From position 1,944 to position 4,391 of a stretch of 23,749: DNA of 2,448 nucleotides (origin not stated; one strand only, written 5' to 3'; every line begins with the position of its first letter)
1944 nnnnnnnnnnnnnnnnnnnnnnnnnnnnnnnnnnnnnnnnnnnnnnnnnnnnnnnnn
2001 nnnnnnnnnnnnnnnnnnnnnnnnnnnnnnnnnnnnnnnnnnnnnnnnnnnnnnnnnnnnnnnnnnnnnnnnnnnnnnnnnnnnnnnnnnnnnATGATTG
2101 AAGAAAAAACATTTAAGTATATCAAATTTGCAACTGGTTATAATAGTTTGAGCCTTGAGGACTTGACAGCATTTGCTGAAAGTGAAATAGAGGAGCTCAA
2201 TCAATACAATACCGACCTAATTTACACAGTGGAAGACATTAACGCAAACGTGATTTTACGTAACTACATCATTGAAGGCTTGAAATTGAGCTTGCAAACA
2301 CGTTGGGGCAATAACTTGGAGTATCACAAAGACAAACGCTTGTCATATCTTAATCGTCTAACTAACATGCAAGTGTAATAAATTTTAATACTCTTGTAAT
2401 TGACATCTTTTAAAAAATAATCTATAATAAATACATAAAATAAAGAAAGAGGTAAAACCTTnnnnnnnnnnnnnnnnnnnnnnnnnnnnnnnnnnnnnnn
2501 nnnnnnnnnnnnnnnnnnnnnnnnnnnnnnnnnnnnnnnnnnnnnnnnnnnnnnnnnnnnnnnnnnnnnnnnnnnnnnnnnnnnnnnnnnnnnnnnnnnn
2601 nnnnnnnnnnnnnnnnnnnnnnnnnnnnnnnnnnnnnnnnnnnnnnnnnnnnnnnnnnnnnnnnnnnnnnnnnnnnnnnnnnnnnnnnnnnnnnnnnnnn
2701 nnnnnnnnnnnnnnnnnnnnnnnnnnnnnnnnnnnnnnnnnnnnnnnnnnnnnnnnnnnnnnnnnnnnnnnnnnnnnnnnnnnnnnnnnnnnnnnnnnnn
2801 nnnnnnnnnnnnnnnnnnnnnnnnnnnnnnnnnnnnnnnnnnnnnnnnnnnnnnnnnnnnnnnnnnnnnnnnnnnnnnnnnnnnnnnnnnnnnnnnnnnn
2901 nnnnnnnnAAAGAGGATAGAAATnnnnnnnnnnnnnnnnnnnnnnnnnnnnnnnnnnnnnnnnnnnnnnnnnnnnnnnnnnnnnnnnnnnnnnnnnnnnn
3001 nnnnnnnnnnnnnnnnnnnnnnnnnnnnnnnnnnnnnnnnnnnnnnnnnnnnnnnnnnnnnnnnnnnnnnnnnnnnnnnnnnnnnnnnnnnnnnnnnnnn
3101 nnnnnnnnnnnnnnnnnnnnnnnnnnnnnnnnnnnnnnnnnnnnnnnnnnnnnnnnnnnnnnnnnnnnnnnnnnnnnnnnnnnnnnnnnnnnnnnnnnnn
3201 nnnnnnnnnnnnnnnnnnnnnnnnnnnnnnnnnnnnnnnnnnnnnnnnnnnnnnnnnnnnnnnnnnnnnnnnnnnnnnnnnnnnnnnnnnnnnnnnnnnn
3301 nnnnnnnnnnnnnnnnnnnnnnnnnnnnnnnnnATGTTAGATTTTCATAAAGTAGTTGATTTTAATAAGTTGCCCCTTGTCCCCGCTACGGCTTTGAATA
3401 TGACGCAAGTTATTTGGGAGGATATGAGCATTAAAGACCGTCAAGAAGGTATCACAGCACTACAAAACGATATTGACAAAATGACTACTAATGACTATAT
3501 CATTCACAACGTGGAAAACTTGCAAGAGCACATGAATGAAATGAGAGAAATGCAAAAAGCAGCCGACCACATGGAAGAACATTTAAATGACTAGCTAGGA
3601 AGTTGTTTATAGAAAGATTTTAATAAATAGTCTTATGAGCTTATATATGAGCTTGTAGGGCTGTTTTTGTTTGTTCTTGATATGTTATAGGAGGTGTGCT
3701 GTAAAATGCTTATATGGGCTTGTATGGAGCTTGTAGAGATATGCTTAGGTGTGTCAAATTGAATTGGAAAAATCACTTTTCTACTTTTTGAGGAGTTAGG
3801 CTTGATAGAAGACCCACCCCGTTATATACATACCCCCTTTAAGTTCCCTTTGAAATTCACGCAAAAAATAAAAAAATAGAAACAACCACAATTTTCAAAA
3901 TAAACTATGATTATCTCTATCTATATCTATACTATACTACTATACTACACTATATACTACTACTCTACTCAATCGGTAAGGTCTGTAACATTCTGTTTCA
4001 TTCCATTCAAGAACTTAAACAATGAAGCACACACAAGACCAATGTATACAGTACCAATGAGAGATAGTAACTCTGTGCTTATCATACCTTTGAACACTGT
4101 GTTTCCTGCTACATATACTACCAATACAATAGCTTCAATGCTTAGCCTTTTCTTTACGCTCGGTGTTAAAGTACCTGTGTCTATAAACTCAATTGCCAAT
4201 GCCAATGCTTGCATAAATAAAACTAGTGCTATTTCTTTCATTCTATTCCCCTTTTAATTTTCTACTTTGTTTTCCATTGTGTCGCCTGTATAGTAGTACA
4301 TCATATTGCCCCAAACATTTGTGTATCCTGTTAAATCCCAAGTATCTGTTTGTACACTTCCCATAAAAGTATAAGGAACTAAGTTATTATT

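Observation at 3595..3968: Repeat-dense convergent non-coding region: candidate cos/packaging site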

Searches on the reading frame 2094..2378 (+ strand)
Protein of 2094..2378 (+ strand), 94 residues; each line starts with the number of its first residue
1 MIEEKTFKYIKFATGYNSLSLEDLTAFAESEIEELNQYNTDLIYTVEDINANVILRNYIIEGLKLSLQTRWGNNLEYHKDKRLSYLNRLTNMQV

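Call 63: find_homologous_proteins(query=window:2094-2378:+)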
Query window:2094-2378:+ (94 aa): 24 proteins with E <= 0.001 among 25 candidates.
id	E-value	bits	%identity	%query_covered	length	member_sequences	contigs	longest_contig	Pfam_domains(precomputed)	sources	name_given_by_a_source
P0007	1.7e-51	189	97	100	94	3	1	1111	-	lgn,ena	-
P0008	3.2e-50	185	95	100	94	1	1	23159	-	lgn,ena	-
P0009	5.6e-50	185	95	100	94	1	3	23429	-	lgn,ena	-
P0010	2.2e-49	183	95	100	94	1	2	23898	-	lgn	-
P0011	1.9e-48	180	93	100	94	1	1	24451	-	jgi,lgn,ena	-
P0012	2.0e-48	180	93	100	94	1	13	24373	-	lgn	-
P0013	2.3e-48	180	93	100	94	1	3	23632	-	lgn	-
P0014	2.7e-48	179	93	100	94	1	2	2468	-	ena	-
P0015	2.8e-48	179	93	100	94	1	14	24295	-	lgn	-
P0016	3.2e-48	179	93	100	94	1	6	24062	-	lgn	-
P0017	4.0e-48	179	93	100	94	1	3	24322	-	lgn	-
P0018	4.2e-48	179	93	100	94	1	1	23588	-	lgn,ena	-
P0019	4.8e-48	178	93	100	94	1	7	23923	-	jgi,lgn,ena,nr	jgi:hypothetical protein|nr:MAG TPA: hypothetical protein [Caudoviricetes sp.]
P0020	6.8e-48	178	91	100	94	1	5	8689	-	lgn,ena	-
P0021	8.8e-48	178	91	100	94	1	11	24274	-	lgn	-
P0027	1.0e-32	130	66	100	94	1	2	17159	-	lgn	-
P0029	2.4e-31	125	62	100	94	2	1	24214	-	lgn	-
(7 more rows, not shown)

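Call 64: find_encoding_contigs(protein=P0012, flank=2600, max_places=10)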
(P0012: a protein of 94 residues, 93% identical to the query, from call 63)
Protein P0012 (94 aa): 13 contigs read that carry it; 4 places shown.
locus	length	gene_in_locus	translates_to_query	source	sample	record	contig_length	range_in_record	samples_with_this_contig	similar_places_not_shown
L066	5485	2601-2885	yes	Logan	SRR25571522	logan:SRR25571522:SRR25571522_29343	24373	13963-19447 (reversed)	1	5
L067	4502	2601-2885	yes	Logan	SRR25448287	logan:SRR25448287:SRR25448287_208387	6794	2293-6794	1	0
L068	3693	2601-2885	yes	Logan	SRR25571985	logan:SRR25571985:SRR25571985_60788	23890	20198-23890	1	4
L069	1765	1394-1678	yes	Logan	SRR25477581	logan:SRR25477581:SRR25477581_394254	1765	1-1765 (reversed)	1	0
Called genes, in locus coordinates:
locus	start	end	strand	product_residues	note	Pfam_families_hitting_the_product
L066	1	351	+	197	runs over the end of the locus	PF04404:ERF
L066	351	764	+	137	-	-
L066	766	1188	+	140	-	-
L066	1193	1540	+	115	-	PF16773:Phage_SSB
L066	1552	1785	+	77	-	PF22130:Phage_gp38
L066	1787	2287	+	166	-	-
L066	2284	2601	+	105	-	-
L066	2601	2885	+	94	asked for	-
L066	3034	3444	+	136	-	-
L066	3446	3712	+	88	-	-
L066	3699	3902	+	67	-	-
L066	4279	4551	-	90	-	-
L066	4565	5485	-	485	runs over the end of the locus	-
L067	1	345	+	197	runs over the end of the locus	PF04404:ERF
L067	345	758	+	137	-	-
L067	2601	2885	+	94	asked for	-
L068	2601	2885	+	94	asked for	-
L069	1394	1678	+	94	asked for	-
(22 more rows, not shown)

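Call 65: find_encoding_contigs(protein=P0015, flank=2600, max_places=10)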
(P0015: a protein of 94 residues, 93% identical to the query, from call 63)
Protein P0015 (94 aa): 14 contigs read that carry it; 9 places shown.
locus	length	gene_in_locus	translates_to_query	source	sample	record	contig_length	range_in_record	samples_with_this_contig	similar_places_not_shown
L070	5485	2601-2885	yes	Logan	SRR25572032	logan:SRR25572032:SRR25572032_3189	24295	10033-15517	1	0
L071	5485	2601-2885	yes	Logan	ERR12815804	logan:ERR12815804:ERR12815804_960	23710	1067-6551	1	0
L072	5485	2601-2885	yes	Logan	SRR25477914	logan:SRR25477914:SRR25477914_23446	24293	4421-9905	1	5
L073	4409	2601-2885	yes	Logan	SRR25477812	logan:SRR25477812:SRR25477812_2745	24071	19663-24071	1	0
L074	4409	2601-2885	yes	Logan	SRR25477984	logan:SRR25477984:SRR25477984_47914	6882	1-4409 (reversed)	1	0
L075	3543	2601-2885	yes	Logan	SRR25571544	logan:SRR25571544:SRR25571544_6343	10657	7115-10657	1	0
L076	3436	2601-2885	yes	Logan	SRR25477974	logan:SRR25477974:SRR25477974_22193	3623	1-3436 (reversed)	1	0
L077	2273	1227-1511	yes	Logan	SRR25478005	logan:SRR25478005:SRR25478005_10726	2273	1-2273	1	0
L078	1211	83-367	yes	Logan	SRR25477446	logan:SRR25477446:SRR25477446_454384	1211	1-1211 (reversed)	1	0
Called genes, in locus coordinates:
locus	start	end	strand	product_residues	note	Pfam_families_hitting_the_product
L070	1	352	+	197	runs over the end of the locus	PF04404:ERF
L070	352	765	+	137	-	-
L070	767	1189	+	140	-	-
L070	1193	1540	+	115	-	PF16773:Phage_SSB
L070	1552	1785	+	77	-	PF22130:Phage_gp38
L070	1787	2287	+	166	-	-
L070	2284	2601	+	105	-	-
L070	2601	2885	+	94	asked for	-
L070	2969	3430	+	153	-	-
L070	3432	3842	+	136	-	-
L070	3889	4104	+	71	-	-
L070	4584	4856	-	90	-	-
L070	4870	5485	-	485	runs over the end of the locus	-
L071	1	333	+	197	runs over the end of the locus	PF04404:ERF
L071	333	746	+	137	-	-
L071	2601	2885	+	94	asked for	-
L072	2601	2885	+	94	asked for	-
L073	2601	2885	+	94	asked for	-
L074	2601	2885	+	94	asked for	-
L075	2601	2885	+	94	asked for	-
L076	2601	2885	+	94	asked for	-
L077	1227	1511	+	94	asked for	-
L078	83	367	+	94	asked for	-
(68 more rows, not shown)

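Call 73: find_encoding_contigs(protein=P0029, flank=2600, max_places=10)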
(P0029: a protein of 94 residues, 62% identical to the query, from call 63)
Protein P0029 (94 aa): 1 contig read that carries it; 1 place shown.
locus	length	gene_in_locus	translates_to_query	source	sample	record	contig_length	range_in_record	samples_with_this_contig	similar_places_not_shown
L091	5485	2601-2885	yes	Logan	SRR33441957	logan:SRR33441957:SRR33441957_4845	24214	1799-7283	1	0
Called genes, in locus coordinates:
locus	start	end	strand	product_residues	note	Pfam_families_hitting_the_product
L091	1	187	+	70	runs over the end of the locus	-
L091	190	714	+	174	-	PF04404:ERF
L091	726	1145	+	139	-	-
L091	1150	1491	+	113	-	PF16773:Phage_SSB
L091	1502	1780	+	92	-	PF22130:Phage_gp38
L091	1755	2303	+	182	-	-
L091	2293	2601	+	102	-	-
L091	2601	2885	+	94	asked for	-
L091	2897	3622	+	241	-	-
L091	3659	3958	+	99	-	-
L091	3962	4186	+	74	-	-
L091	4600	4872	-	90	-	-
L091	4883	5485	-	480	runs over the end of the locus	-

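Call 74: find_encoding_contigs(protein=P0027, flank=2600, max_places=10)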
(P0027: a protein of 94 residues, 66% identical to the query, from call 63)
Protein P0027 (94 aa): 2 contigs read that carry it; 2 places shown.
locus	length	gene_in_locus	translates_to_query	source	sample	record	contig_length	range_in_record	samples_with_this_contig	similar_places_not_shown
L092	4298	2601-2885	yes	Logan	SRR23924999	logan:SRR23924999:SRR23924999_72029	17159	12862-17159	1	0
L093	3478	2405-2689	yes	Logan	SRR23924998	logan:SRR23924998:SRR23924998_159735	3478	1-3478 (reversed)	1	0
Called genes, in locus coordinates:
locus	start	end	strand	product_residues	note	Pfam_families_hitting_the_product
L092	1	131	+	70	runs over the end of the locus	-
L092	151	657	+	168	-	PF04404:ERF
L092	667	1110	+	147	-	-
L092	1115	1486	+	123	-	PF16773:Phage_SSB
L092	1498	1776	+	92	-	PF22130:Phage_gp38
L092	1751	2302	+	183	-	-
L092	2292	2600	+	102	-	-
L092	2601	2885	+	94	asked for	-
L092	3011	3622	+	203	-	-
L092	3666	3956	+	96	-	-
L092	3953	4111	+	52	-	-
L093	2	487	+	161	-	?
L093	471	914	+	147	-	-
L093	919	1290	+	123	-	PF16773:Phage_SSB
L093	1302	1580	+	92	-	PF22130:Phage_gp38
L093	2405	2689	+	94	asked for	-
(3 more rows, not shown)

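Call 102: find_encoding_contigs(protein=P0021, flank=2600, max_places=10)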
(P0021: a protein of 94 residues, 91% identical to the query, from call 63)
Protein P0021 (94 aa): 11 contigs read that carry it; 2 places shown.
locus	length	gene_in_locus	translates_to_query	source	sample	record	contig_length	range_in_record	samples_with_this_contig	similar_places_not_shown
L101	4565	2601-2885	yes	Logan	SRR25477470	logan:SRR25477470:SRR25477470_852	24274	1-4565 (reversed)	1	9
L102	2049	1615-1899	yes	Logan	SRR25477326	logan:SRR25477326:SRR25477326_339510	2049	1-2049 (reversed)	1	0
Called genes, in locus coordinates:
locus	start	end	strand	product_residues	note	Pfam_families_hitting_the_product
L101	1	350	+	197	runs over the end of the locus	PF04404:ERF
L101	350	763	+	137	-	-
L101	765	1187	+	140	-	-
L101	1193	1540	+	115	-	PF16773:Phage_SSB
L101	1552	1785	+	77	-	PF22130:Phage_gp38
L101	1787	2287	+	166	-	-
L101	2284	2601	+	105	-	-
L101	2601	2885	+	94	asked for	-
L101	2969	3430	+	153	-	-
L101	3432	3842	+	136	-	-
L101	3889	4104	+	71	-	-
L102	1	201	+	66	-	?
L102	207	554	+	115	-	PF16773:Phage_SSB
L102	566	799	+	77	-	PF22130:Phage_gp38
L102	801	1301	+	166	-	-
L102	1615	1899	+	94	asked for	-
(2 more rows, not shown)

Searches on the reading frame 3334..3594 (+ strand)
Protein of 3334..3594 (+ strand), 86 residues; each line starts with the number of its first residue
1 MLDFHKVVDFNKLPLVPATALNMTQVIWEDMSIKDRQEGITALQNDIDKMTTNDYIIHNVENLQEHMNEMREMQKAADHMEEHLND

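Call 23: search_protein_families(library=phrogs, proteins=[window:3334-3594:+], max_evalue=0.001)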
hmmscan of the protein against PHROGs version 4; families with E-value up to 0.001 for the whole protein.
window:3334-3594:+ (86 aa): 0 families

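Call 55: search_protein_families(library=pfam, proteins=[window:3334-3594:+], max_evalue=1)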
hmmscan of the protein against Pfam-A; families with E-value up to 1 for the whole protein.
window:3334-3594:+ (86 aa): 0 families

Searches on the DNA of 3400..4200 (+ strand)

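Call 4: search_dna_similar(query=window:3400-4200:+, collection=phages, mode=near, max_rows=40)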
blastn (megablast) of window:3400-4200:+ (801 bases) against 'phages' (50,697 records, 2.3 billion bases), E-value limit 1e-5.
No match.
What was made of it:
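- Tried and rejected: Megablast of the region against the phage collection found nothing (call 4).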

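Call 8: search_dna_similar(query=window:3550-4000:+, collection=phages, mode=distant, max_rows=20, max_evalue=0.01)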
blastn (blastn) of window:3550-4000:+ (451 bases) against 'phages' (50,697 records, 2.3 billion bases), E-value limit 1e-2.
Records with a match: 67; places in all: 67; records where one place covers at least 80% of the query: 0.
Best place of each record, by identity: 90-95% 4; 80-90% 6; 60-80% 57.
By first word of the organism name: Lactococcus 67.
By host as written in the record: Lactococcus lactis 43; - 9; Lactococcus lactis DGCC11032 7; Lactococcus lactis DGCC7271 6; Lactococcus 2.
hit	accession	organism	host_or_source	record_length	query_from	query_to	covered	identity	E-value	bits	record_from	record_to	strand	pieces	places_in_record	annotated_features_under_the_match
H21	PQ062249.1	Lactococcus phage vL_20A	Lactococcus lactis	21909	244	420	39%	71.6%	3e-10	72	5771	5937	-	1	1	holin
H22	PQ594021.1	Lactococcus phage vL_65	Lactococcus lactis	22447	244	420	39%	71.6%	3e-9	69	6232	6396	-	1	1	holin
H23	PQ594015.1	Lactococcus phage vL_309A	Lactococcus lactis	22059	244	420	39%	71.6%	1e-7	64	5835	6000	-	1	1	holin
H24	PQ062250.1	Lactococcus phage vL_296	Lactococcus lactis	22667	244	420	39%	71.4%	3e-9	69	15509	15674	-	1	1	holin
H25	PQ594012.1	Lactococcus phage vL_311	Lactococcus lactis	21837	244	420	39%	71.0%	4e-8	64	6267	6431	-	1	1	holin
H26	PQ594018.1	Lactococcus phage vL_14A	Lactococcus lactis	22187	244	420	39%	71.0%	4e-8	64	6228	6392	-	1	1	holin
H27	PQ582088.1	Lactococcus phage vL_311A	Lactococcus lactis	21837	244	420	39%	71.0%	4e-8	64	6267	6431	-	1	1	holin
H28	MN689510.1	Lactococcus phage CHPC1182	Lactococcus lactis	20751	244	420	39%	71.0%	1e-7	64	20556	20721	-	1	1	hypothetical protein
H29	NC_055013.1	Lactococcus phage CHPC1182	Lactococcus lactis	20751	244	420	39%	71.0%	1e-7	64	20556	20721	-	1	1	holin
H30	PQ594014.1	Lactococcus phage vL_313A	Lactococcus lactis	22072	244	420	39%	70.5%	1e-8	67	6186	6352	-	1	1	holin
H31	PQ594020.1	Lactococcus phage vL_308A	Lactococcus lactis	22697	244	420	39%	70.5%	2e-6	60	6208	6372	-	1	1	holin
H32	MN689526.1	Lactococcus phage CHPC966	Lactococcus lactis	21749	244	420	39%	70.5%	2e-6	60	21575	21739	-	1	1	hypothetical protein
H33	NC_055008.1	Lactococcus phage CHPC966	Lactococcus lactis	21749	244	420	39%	70.5%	2e-6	60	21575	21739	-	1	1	holin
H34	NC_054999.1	Lactococcus phage vB_LLc_bIBB14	-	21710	246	420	39%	71.3%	3e-9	69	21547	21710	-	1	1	holin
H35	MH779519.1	Lactococcus phage vB_LLc_bIBB14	-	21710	246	420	39%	71.3%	3e-9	69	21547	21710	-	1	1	holin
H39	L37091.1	Lactococcus phage c2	Lactococcus lactis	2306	244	420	39%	70.2%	2e-5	55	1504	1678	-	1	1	ORF2 | 3' protruding cohesive end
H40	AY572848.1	Lactococcus phage Rc6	-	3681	244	420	39%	70.2%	2e-5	55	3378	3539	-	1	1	cos site | putative holin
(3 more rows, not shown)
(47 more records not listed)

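Call 9: get_annotated_region(hit=H39, flank=1500)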
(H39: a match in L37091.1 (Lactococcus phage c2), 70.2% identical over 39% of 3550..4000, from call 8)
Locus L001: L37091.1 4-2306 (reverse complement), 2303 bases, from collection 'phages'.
description: Bacteriophage c2 (from Lactococcus lactis) gene, terminal region.
organism: Lactococcus phage c2 (NCBI taxid 2681624)
taxonomy: Viruses; Duplodnaviria; Heunggongvirae; Uroviricota; Caudoviricetes; Ceduovirus; Ceduovirus c2
host: Lactococcus lactis; source: -; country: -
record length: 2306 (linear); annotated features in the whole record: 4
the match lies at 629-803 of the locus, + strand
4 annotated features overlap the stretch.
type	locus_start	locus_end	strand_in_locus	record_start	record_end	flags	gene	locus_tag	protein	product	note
misc_feature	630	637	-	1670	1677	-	-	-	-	-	3' protruding cohesive end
CDS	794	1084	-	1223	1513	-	-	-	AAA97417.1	-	ORF2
regulatory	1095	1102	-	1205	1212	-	-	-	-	ribosome_binding_site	putative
CDS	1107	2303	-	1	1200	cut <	-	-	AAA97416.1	-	ORF1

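Call 10: get_annotated_region(hit=H40, flank=1500)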
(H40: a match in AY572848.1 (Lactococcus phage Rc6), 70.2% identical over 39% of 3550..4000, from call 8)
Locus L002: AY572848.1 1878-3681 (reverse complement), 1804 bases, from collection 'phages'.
description: Lactococcus bacteriophage Rc6 hypothetical protein (gL14) gene, partial cds; and minor virion protein (gL15), minor virion protein (gL16), and putative holin (gL17) genes, complete cds.
organism: Lactococcus phage Rc6 (NCBI taxid 325253)
taxonomy: Viruses; Duplodnaviria; Heunggongvirae; Uroviricota; Caudoviricetes; Ceduovirus; Ceduovirus c2
host: -; source: -; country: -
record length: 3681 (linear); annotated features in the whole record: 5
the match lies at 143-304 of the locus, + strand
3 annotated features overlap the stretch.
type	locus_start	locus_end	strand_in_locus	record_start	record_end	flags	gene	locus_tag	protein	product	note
misc_feature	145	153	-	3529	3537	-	-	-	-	-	cos site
CDS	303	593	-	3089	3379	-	-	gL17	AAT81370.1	putative holin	pL17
CDS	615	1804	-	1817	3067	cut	-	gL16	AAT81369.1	minor virion protein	pL16; derived from Lactococcus bacteriophage 923; recombinant protein; 5' sequence from Lactococcus bacteriophage c2; ...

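Call 37: search_dna_similar(query=window:3595-3800:+, collection=phages, mode=distant, max_rows=30, max_evalue=1)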
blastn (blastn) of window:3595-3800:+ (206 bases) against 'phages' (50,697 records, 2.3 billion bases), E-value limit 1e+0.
Records with a match: 2; places in all: 2; records where one place covers at least 80% of the query: 0.
Best place of each record, by identity: 80-90% 2.
By first word of the organism name: Lactobacillus 2.
By host as written in the record: Lactobacillus plantarum PA106 2.
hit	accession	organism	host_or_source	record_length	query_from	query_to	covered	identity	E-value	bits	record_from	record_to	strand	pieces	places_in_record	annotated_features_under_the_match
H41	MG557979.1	Lactobacillus phage Lpa804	Lactobacillus plantarum PA106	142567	98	137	19%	85.0%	4e-3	46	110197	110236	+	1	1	none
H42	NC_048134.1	Lactobacillus phage Lpa804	Lactobacillus plantarum PA106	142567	98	137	19%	85.0%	4e-3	46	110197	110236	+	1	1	none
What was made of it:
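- Closest known: cos site of Lactococcus phage c2 and other Ceduovirus. Different: The left arm (3595-3790) has no detectable DNA similarity to c2-type phages (call 37).
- Tried and rejected: The left arm alone (3595-3800) has no homologue in deposited phages (call 37).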

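Call 56: search_rna_families(source=window, start=3400, end=4100, threshold=evalue, max_evalue=1)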
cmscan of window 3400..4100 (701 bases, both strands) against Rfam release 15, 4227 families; matches with E-value up to 1: 0.
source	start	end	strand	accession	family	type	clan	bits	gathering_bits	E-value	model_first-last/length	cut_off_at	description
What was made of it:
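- Checked: No Rfam family matches 3400-4100 (call 56).
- Tried and rejected: Rfam gave no hit (call 56).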

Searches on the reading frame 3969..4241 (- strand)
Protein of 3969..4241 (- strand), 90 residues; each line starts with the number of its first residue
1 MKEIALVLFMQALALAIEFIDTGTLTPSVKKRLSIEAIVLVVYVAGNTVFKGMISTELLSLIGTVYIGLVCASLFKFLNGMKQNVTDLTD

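Call 23: search_protein_families(library=phrogs, proteins=[window:3969-4241:-], max_evalue=0.001)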
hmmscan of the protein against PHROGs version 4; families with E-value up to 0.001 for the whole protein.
window:3969-4241:- (90 aa): 1 family
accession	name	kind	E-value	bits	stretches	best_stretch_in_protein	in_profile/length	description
phrog_9407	-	lysis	5.4e-35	120.5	1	1-86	5-90/96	holin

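Call 55: search_protein_families(library=pfam, proteins=[window:3969-4241:-], max_evalue=1)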
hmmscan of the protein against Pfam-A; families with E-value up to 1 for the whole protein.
window:3969-4241:- (90 aa): 0 families

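Call 67: find_encoding_contigs(protein=window:3969-4241:-, flank=1200, max_places=10)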
Protein window:3969-4241:- (90 aa): 24 contigs read that carry it; 10 places shown.
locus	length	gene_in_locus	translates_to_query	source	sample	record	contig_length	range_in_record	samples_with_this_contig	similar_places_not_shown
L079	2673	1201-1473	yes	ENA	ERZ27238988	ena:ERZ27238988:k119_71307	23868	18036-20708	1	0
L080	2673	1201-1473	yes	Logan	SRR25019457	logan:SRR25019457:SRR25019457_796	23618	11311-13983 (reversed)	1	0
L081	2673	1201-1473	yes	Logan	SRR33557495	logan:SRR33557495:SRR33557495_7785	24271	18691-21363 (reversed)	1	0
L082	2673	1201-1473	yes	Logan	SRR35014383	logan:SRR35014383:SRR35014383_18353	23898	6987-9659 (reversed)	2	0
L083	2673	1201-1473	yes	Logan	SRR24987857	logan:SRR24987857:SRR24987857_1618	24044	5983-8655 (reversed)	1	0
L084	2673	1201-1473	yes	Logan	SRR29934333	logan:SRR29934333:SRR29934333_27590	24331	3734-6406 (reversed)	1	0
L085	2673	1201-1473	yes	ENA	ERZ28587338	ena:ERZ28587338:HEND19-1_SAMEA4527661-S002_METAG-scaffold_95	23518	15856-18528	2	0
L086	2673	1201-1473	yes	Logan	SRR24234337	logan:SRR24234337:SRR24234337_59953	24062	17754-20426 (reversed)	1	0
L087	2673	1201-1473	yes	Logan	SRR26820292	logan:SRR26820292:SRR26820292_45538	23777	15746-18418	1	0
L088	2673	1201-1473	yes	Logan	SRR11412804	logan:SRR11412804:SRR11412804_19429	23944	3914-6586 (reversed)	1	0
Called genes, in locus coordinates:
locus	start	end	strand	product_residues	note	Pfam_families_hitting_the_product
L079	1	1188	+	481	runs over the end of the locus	-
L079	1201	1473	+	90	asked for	-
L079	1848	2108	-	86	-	-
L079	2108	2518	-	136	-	-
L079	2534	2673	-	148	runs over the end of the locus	-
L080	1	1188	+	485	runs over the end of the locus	-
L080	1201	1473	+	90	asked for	-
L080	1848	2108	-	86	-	-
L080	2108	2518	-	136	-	-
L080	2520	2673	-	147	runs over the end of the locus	-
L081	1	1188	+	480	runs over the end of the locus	-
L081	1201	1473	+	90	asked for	-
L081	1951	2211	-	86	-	-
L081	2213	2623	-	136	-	-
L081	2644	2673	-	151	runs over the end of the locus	-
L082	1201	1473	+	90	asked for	-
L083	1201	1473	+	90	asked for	-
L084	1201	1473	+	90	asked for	-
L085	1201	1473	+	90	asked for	-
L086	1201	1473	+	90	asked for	-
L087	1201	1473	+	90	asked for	-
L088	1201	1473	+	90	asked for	-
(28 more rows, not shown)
